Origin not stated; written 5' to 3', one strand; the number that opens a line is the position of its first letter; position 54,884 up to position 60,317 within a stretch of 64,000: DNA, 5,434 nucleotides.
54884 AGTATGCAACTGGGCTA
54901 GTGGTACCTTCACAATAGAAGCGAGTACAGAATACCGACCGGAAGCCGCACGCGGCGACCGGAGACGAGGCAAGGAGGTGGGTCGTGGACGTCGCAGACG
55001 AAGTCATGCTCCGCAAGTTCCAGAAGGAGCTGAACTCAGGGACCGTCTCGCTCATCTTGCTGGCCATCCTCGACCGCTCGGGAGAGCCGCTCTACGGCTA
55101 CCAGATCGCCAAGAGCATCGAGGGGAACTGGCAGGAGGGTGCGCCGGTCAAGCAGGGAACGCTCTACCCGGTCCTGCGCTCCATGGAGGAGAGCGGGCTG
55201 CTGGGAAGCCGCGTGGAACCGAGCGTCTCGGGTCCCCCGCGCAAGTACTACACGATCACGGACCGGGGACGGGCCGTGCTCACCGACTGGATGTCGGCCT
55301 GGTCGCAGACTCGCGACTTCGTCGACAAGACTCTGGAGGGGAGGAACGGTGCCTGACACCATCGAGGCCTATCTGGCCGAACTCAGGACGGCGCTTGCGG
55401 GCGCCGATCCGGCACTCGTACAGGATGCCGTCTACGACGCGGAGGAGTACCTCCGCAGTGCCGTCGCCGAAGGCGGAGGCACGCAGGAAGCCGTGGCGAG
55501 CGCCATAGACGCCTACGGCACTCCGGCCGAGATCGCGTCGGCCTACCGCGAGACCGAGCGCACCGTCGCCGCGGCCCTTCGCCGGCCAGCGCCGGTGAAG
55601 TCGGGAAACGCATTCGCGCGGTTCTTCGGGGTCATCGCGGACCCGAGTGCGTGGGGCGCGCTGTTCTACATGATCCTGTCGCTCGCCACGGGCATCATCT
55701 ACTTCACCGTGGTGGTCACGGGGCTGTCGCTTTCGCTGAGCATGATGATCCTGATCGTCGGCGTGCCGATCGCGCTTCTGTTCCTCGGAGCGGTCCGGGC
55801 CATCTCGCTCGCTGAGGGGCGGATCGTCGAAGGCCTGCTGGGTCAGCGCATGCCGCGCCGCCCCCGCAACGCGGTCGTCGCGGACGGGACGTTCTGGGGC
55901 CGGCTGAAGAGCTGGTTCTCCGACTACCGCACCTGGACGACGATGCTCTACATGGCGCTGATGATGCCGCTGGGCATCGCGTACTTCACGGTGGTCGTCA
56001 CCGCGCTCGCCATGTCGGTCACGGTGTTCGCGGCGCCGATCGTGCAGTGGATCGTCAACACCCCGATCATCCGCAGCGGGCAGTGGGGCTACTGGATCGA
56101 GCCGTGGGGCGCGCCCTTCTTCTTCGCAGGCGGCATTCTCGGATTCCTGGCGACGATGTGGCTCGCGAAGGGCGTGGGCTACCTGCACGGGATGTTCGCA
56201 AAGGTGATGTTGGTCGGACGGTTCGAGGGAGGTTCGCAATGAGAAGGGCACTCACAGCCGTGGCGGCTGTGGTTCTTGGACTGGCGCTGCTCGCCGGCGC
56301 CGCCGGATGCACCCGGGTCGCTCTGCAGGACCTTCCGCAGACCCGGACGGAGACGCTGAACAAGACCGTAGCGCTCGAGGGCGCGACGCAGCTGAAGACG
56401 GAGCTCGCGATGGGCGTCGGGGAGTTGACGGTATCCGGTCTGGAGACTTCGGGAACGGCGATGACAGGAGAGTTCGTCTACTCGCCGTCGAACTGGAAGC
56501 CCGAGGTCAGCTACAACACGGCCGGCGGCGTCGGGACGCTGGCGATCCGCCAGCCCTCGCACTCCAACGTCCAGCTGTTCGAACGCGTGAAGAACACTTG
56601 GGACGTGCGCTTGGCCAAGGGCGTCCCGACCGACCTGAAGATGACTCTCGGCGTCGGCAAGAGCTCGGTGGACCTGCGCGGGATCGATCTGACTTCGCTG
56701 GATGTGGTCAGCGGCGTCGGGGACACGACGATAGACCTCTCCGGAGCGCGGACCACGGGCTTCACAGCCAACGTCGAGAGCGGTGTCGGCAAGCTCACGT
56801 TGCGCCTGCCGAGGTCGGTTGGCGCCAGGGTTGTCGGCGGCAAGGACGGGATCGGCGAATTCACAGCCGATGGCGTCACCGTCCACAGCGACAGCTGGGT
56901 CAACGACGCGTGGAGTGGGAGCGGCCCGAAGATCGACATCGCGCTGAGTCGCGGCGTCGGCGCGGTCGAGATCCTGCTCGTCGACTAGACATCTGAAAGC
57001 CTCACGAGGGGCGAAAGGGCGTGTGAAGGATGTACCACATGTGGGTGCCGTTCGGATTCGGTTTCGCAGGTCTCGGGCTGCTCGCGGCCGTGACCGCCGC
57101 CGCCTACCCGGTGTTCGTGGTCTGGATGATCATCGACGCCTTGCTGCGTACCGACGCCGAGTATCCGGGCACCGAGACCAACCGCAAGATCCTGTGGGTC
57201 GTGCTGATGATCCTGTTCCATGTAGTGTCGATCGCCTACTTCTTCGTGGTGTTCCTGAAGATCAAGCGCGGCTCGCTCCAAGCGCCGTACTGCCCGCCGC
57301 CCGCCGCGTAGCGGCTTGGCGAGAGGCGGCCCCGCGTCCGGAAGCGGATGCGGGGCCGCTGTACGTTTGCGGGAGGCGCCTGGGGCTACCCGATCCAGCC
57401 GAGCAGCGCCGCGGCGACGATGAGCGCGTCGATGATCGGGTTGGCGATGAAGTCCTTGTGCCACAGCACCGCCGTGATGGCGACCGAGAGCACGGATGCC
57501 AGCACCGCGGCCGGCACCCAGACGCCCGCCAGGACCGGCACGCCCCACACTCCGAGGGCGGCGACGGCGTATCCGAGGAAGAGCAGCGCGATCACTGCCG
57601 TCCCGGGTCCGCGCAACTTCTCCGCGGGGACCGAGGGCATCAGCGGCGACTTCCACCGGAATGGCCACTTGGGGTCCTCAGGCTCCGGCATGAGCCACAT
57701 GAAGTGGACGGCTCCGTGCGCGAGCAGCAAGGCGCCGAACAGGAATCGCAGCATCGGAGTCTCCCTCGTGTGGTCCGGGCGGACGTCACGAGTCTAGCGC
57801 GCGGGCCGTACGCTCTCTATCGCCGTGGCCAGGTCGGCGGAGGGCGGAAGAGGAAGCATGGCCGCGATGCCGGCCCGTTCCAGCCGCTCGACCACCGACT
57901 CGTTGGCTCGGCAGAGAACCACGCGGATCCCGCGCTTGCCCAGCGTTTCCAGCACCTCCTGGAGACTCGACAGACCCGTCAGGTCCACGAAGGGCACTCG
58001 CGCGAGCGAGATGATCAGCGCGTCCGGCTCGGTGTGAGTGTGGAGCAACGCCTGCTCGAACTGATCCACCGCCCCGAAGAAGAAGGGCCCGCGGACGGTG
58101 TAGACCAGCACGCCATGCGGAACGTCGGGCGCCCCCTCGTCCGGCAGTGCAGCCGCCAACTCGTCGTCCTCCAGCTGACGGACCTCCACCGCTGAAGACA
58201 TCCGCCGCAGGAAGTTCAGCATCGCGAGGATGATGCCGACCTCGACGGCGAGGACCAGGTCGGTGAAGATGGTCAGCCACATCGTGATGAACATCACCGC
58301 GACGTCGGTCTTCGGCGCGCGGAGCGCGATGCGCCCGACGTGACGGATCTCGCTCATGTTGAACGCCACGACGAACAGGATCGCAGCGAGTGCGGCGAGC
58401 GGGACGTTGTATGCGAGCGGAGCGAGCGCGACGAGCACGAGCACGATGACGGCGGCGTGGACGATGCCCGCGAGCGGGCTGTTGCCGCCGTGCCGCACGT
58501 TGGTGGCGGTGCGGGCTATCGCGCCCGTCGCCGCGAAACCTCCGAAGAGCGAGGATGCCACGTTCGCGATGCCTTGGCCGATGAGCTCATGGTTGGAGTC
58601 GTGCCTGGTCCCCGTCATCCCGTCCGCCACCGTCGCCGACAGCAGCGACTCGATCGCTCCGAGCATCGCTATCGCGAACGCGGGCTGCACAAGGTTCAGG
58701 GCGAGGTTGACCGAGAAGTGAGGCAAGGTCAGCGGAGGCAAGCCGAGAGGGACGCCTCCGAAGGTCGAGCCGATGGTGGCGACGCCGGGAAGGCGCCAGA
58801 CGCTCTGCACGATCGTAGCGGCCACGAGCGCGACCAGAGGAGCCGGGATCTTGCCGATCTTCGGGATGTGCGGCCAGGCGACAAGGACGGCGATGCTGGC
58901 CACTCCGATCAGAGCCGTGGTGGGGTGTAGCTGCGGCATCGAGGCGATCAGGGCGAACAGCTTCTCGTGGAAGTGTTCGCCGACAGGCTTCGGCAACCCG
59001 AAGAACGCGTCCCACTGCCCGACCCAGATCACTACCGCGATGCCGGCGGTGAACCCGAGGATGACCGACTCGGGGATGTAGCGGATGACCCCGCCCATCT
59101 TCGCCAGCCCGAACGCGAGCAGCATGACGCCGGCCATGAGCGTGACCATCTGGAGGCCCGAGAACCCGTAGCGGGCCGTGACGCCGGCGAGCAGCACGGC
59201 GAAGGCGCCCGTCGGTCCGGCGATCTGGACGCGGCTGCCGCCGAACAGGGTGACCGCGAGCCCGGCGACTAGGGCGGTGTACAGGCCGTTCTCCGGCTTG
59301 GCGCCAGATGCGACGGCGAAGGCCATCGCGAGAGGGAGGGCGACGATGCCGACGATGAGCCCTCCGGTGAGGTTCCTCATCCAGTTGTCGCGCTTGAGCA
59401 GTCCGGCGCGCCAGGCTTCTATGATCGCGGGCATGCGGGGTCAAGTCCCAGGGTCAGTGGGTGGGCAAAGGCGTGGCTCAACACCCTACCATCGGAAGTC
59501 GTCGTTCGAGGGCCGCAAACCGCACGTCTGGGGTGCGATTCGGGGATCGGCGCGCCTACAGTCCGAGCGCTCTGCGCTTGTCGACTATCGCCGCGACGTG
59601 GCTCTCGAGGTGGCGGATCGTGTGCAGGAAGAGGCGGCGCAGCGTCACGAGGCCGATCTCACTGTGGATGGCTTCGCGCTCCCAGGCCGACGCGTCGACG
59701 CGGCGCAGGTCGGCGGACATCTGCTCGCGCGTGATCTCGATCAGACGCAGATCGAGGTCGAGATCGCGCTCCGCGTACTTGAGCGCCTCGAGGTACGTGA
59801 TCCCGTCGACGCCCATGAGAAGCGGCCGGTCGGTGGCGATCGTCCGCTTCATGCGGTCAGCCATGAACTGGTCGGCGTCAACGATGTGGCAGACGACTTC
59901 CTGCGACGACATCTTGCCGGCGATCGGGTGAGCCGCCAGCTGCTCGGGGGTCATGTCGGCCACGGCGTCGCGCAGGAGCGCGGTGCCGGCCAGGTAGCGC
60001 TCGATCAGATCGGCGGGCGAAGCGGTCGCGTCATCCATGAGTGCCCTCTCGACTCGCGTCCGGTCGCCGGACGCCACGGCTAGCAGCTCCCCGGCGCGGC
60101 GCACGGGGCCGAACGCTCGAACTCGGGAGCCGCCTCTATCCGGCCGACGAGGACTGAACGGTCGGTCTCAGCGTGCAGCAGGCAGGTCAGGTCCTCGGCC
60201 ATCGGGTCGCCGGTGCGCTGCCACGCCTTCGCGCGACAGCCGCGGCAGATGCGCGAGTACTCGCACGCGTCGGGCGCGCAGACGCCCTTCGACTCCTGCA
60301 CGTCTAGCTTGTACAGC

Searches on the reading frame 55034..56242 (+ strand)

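Call 47: search_protein_families(library=pfam, proteins=[window:55034-56242:+], max_evalue=0.0001)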
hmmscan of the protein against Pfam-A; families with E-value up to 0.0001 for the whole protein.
window:55034-56242:+ (402 aa): 2 families
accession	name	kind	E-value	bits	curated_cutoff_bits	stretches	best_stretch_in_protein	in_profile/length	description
PF13796.11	Sensor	-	3.2e-29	102.5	28.2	1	212-393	1-162/162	Putative sensor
PF22564.2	HAAS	-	5.4e-10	39.9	27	1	112-169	1-54/55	HAAS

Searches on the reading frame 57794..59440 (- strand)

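Call 47: search_protein_families(library=pfam, proteins=[window:57794-59440:-], max_evalue=0.0001)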
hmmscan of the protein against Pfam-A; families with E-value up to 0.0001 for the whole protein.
window:57794-59440:- (548 aa): 3 families
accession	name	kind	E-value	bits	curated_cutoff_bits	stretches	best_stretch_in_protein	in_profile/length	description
PF00916.26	Sulfate_transp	-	6.2e-85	285.7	23.2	1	23-386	4-380/380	Sulfate permease family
PF01740.26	STAS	-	2.4e-18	66.3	22.6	1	440-534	6-102/106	STAS domain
PF13466.11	STAS_2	-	2.7e-06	27.9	29.2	1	457-525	11-79/80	STAS domain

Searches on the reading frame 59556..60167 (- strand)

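Call 47: search_protein_families(library=pfam, proteins=[window:59556-60167:-], max_evalue=0.0001)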
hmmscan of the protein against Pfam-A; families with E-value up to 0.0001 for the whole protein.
window:59556-60167:- (203 aa): 1 family
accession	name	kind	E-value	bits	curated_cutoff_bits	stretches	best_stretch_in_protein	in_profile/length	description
PF12867.12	DinB_2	-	1.7e-15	58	24.8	1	62-193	6-127/128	DinB superfamily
